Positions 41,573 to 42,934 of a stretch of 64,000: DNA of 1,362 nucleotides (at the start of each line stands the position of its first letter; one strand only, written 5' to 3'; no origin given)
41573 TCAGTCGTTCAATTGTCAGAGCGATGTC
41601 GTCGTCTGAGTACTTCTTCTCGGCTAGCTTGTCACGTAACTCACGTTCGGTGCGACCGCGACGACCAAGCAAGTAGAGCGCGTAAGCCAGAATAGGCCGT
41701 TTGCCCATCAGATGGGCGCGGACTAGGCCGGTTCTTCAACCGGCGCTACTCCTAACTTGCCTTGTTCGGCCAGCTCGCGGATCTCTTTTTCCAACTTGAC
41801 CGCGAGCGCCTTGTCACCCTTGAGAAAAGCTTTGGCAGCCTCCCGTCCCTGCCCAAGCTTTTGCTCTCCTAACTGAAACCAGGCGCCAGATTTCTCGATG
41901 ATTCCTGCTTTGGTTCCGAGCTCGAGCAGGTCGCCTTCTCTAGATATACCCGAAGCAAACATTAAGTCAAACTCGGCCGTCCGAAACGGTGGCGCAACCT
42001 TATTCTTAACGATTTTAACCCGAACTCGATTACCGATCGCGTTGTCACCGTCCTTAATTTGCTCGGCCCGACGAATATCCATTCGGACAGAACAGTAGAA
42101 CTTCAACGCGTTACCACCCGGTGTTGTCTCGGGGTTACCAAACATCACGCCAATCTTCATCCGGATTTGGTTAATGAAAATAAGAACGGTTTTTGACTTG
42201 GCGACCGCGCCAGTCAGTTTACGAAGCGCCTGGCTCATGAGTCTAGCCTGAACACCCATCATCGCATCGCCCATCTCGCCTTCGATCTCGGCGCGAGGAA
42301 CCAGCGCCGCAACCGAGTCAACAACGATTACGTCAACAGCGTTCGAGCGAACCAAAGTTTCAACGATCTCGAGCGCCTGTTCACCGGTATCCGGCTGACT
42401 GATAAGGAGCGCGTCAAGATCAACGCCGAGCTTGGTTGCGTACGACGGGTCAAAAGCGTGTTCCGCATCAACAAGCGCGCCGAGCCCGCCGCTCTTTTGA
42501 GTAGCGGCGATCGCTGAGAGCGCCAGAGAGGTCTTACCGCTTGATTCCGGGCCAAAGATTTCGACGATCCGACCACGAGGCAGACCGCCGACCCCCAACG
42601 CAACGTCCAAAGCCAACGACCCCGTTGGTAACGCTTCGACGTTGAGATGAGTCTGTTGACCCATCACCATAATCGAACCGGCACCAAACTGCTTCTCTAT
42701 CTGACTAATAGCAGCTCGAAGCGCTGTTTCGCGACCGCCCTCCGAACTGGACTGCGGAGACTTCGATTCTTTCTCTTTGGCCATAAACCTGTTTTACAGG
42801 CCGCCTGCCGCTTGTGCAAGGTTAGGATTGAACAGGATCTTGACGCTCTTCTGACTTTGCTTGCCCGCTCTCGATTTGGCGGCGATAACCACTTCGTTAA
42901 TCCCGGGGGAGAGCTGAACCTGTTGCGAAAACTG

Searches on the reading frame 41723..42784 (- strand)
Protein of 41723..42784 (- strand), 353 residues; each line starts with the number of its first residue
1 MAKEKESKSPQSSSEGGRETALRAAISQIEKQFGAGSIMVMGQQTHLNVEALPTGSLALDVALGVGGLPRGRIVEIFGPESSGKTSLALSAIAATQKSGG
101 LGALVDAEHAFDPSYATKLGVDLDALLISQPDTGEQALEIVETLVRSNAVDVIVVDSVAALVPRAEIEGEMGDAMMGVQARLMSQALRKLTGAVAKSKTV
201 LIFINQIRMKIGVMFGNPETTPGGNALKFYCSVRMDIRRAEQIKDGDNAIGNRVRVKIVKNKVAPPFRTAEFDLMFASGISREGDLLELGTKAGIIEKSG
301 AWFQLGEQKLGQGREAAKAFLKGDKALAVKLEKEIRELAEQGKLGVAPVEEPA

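Call 78: search_protein_families(library=pfam, proteins=[window:41723-42784:-], max_evalue=0.001)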
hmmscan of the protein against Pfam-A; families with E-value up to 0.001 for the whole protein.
window:41723-42784:- (353 aa): 4 families
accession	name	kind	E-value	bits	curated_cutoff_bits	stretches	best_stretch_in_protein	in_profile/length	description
PF00154.27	RecA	-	4e-137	456.3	27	1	21-281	2-262/262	recA bacterial DNA recombination protein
PF21096.2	RecA_C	-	4.5e-19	68.8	27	1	284-338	1-55/57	RecA C-terminal domain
PF08423.17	Rad51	-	2.9e-08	33.7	22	1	51-240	7-212/244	Rad51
PF06745.19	ATPase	-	8.9e-06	25.7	26.6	0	53-126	2-77/231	KaiC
